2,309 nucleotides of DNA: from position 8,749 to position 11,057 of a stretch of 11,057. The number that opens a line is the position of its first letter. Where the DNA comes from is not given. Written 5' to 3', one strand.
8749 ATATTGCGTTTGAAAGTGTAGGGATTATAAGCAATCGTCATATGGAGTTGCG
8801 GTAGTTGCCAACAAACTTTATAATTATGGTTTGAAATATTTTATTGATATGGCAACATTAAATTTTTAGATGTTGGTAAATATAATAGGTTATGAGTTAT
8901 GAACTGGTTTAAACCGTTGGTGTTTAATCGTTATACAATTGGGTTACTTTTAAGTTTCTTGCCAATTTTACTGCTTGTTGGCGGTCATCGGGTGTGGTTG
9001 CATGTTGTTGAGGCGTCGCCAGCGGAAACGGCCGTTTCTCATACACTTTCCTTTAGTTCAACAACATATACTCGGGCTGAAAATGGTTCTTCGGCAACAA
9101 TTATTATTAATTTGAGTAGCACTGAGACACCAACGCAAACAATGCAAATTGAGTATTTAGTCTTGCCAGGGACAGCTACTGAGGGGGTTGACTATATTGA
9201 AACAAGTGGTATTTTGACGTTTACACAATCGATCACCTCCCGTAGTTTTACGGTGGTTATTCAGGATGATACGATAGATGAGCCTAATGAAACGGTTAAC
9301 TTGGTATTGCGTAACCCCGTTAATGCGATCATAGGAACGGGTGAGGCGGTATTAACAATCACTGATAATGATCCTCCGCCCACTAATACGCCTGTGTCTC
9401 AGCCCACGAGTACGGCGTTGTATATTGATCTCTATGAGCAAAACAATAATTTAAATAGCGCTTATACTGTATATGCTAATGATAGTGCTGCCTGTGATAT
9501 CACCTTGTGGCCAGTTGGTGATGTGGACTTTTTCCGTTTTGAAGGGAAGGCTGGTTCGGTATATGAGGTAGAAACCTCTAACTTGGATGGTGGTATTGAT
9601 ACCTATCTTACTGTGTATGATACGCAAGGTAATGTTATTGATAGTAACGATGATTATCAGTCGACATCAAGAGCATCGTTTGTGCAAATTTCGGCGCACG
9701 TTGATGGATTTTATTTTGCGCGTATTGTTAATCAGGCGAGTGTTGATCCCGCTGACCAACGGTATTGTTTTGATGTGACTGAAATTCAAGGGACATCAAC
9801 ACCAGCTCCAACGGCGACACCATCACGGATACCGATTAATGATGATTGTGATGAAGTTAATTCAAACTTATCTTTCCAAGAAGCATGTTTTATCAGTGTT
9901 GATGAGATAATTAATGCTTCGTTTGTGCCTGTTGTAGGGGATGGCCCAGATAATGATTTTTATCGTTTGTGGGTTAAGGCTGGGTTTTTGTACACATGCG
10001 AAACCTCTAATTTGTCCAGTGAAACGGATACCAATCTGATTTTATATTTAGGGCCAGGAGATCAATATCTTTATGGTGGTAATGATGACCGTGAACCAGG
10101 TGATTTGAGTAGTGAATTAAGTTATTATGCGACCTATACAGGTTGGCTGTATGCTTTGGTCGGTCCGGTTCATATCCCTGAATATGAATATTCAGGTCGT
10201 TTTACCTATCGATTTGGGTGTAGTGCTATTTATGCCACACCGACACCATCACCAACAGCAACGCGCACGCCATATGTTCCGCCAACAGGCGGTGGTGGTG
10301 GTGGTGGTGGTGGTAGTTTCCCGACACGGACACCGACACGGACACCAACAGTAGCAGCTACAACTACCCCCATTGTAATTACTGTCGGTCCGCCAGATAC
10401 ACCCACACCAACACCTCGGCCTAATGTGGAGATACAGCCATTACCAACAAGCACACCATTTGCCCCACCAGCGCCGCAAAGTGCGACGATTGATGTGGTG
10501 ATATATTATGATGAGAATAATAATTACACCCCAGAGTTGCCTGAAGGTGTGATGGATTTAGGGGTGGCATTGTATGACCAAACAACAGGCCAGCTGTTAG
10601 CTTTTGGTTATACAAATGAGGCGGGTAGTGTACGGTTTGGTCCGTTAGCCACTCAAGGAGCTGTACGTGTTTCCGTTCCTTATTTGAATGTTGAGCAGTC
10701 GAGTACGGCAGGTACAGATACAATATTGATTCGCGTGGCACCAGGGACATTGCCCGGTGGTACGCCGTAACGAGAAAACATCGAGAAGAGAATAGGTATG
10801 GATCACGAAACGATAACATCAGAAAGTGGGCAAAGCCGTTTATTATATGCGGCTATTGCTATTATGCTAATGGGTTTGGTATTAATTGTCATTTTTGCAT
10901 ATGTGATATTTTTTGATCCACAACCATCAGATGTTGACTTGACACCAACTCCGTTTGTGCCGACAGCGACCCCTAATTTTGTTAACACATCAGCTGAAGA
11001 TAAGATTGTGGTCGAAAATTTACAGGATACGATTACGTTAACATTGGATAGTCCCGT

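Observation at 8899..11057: Surface-protein locus of unknown function: Calx-beta + 2x PPC + PT/Gly linker + SdrD-B-like, followed by a second anchored PT-linker protein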

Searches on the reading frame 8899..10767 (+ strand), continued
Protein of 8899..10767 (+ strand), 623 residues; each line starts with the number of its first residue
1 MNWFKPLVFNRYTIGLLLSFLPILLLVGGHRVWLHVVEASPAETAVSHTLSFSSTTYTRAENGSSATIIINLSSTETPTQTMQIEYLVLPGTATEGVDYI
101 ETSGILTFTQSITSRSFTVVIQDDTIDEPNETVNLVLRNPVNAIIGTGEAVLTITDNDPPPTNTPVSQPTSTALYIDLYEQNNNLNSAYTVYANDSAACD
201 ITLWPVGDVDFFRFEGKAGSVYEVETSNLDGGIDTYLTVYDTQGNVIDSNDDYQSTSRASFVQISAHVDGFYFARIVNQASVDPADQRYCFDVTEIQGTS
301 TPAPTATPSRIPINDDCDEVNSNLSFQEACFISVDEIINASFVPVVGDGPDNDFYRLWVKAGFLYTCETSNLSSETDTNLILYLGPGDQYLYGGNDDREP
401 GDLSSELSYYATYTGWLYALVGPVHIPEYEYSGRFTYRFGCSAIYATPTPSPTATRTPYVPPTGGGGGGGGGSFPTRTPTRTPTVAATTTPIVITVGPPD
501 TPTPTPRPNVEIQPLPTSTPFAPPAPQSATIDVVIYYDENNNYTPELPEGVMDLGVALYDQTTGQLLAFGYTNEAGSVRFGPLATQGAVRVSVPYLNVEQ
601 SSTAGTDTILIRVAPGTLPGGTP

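Call 53: search_solved_structures(query=A4, max_evalue=10, show_alignments=5)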
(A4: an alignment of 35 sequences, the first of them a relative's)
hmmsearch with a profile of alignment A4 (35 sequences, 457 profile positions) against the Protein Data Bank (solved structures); distinct sequences matched with E-value up to 10: 4.
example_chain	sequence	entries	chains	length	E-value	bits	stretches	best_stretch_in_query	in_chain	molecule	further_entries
9vkm_A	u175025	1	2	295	0.057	15.1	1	404-439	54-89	Alpha-ketoglutarate-dependent non-heme iron oxygenase MicC Chain A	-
3cfu_A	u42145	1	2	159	0.28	12.9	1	262-330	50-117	Uncharacterized lipoprotein yjhA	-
9hmf_O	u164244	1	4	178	0.6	11.8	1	4-67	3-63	Flagellar protein FliL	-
8qag_A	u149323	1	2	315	7.2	8.2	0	8-78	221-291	sc-CC-6-95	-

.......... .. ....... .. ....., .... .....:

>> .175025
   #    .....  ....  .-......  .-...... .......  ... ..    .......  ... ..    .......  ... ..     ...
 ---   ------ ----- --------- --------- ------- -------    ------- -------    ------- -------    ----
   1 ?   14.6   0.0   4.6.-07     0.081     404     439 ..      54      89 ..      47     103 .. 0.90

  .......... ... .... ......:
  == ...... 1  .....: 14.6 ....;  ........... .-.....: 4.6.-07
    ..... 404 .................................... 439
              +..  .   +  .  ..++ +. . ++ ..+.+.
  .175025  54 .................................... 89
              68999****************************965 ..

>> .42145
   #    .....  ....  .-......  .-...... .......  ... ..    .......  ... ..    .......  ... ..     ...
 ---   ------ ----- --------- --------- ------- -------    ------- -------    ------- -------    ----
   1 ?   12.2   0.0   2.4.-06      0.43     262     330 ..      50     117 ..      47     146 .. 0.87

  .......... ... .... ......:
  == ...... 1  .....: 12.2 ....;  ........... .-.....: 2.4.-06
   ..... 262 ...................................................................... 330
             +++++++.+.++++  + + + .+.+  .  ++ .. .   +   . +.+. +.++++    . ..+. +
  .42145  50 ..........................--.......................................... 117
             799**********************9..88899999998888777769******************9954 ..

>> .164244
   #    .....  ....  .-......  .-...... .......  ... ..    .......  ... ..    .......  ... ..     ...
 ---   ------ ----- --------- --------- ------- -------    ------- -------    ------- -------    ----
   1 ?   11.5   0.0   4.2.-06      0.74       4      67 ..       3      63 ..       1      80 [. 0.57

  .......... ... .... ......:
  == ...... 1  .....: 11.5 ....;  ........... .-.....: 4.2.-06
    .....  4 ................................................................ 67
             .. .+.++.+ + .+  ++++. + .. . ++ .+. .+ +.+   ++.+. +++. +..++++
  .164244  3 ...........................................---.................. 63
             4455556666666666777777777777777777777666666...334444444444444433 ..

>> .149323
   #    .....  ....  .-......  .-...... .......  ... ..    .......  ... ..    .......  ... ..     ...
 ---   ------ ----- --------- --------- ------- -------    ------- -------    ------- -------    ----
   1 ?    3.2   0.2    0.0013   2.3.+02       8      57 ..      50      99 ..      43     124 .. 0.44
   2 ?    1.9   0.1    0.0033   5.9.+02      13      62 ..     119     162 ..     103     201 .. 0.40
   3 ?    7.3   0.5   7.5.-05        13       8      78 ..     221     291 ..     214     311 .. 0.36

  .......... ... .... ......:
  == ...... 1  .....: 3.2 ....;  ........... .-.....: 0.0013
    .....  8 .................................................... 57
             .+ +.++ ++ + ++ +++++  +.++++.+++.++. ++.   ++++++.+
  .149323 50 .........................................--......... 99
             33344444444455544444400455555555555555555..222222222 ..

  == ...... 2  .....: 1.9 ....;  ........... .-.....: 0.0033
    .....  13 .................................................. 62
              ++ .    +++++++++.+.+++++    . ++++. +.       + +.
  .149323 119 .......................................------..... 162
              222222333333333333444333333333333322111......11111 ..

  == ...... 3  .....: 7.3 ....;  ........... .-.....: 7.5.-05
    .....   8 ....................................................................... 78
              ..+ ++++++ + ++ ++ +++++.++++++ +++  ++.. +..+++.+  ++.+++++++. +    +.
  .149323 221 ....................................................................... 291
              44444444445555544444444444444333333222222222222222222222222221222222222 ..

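Call 85: search_protein_families(library=padloc, proteins=[P0121, window:8899-10767:+], max_evalue=0.1)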
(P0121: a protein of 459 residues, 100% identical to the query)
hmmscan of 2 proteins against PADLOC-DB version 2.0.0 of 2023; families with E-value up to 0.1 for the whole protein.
P0121 (459 aa): 0 families

window:8899-10767:+ (623 aa): 0 families

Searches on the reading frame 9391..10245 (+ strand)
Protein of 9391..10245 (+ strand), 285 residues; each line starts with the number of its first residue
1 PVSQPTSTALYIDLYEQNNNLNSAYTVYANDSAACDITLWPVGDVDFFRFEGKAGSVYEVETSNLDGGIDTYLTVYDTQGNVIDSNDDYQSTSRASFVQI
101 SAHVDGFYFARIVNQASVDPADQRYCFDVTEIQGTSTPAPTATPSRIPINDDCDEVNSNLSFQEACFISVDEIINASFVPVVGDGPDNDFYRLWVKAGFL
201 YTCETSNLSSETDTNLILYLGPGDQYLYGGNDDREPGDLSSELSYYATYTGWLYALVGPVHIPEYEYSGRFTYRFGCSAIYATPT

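Call 41: search_solved_structures(query=window:9391-10245:+, max_evalue=1, show_alignments=4)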
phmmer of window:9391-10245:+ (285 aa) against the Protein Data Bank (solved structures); distinct sequences matched with E-value up to 1: 1.
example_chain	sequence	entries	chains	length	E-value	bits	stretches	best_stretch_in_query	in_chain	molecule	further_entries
4mgq_A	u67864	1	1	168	0.4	13.1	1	27-46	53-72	Glycosyl hydrolase family 10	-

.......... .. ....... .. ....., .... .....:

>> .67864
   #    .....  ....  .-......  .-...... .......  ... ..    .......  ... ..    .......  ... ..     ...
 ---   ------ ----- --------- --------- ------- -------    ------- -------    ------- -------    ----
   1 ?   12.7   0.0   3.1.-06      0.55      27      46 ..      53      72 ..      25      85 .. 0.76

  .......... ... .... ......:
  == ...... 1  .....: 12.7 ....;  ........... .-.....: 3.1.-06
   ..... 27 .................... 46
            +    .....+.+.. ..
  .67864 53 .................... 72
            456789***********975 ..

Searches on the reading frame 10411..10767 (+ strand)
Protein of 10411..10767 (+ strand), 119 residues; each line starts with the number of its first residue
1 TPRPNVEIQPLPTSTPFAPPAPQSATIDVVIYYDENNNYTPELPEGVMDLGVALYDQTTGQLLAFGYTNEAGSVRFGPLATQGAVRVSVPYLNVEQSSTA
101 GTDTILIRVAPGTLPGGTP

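Call 35: search_protein_families(library=pfam, alignment_id=A3, max_evalue=10)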
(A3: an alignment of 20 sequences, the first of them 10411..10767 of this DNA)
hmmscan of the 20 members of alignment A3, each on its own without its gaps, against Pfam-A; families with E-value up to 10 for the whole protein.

A. member 1, window:10411-10767:+ (119 aa): 2 families
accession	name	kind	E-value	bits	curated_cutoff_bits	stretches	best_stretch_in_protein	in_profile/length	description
PF11974.14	bMG3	-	0.04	14.3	34.9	1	47-95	28-75/103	Bacterial alpha-2-macroglobulin MG3 domain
PF23274.1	DUF7077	-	0.15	12.3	27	1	67-96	65-93/122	Domain of unknown function (DUF7077)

B. families by the number of members that match (of 20 scanned): 10 families
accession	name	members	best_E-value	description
PF11974.14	bMG3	14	0.0015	Bacterial alpha-2-macroglobulin MG3 domain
PF17210.9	SdrD_B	10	0.00067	SdrD B-like domain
PF12944.13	HAV_VP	5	0.02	Hepatitis A virus viral protein VP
PF08842.16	Mfa2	3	0.0076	Fimbrillin-A associated anchor proteins Mfa1 and Mfa2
PF23274.1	DUF7077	3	0.15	Domain of unknown function (DUF7077)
PF13620.12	CarboxypepD_reg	2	0.029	Carboxypeptidase regulatory-like domain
PF11586.13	DUF3242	2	0.15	Protein of unknown function (DUF3242)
PF22902.2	NOMO1-like_9th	1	0.015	BOS complex subunit NOMO1-like, beta sandwich domain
PF22704.2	CBM13-like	1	0.18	Alpha-galactosidase, CBM13 domain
PF13324.12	GCIP_N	1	0.28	Grap2 and cyclin-D-interacting, N-terminal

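Call 36: search_solved_structures(query=A3, max_evalue=10, show_alignments=3)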
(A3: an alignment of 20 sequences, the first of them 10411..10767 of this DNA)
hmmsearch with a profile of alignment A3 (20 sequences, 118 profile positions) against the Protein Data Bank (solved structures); distinct sequences matched with E-value up to 10: 7.
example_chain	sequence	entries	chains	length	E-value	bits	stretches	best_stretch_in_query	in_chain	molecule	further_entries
10ps_A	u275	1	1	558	0.0028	20.8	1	18-75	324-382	Serine-aspartate repeat-containing protein D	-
7z44_A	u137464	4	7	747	0.025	17.8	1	28-102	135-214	Portal protein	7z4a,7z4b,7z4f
8vdk_A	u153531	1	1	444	0.033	17.4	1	18-75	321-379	Serine-aspartate repeat-containing protein D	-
9u5p_A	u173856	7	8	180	0.93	12.7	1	23-85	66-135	Protease 3C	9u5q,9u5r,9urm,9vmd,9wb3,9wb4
2b0f_A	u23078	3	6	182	0.95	12.7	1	23-85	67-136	Protease 3C | Picornain 3C | Genome polyprotein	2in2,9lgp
4n5x_A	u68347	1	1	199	0.96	12.6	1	11-78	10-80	Calcium-binding mitochondrial carrier protein SCaMC-1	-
6kyz_A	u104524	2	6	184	0.97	12.6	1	23-85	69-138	Genome polyprotein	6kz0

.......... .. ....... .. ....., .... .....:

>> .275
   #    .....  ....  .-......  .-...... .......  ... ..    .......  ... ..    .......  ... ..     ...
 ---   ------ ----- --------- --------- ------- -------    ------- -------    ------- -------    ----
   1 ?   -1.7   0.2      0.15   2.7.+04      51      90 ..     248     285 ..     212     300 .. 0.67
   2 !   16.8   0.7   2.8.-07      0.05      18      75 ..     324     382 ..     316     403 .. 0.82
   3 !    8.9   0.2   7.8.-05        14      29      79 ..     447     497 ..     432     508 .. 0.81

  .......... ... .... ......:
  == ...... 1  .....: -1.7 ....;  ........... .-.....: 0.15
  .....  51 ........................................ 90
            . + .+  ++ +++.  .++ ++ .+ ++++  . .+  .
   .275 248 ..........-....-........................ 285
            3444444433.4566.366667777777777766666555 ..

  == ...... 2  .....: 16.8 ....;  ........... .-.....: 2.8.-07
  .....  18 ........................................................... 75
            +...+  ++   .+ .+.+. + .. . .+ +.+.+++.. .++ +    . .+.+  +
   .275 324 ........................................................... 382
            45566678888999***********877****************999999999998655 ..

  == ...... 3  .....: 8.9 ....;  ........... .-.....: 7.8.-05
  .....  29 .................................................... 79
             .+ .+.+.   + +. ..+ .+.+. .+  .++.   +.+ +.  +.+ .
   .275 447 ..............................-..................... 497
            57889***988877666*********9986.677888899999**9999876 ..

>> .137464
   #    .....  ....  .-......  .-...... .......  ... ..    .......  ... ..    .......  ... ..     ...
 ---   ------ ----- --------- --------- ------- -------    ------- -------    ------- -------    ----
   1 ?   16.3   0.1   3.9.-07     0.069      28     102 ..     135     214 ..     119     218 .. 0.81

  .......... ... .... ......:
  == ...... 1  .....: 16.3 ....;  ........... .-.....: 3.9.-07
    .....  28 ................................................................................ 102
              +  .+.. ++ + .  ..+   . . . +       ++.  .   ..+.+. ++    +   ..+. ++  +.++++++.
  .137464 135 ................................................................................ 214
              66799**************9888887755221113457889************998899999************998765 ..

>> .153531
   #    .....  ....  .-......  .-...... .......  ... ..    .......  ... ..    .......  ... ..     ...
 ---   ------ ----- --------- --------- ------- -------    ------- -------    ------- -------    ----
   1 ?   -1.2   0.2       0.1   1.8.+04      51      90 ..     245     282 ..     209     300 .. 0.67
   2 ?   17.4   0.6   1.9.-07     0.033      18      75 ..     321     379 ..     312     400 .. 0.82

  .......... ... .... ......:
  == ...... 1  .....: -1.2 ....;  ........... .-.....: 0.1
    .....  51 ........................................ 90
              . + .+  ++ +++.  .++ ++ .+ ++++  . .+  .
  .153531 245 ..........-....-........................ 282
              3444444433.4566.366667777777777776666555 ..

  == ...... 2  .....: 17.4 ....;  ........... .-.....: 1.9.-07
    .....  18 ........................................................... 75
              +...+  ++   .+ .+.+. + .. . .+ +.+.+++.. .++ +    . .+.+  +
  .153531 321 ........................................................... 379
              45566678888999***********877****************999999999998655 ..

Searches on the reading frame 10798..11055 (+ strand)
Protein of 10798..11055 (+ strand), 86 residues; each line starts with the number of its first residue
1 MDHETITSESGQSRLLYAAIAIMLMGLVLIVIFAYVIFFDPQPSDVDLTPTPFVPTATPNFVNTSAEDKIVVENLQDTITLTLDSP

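Call 7: search_protein_families(library=pfam, proteins=[window:10798-11055:+], max_evalue=1)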
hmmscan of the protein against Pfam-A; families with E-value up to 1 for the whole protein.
window:10798-11055:+ (86 aa): 1 family
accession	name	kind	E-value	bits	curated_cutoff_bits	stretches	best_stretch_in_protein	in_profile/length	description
PF16927.11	HisKA_7TM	-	0.048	13.9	28.6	1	17-57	166-207/224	N-terminal 7TM region of histidine kinase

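Call 8: search_protein_families(library=ncbifam, proteins=[window:10798-11055:+], max_evalue=1)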
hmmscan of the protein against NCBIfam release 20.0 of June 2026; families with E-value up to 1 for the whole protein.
window:10798-11055:+ (86 aa): 0 families
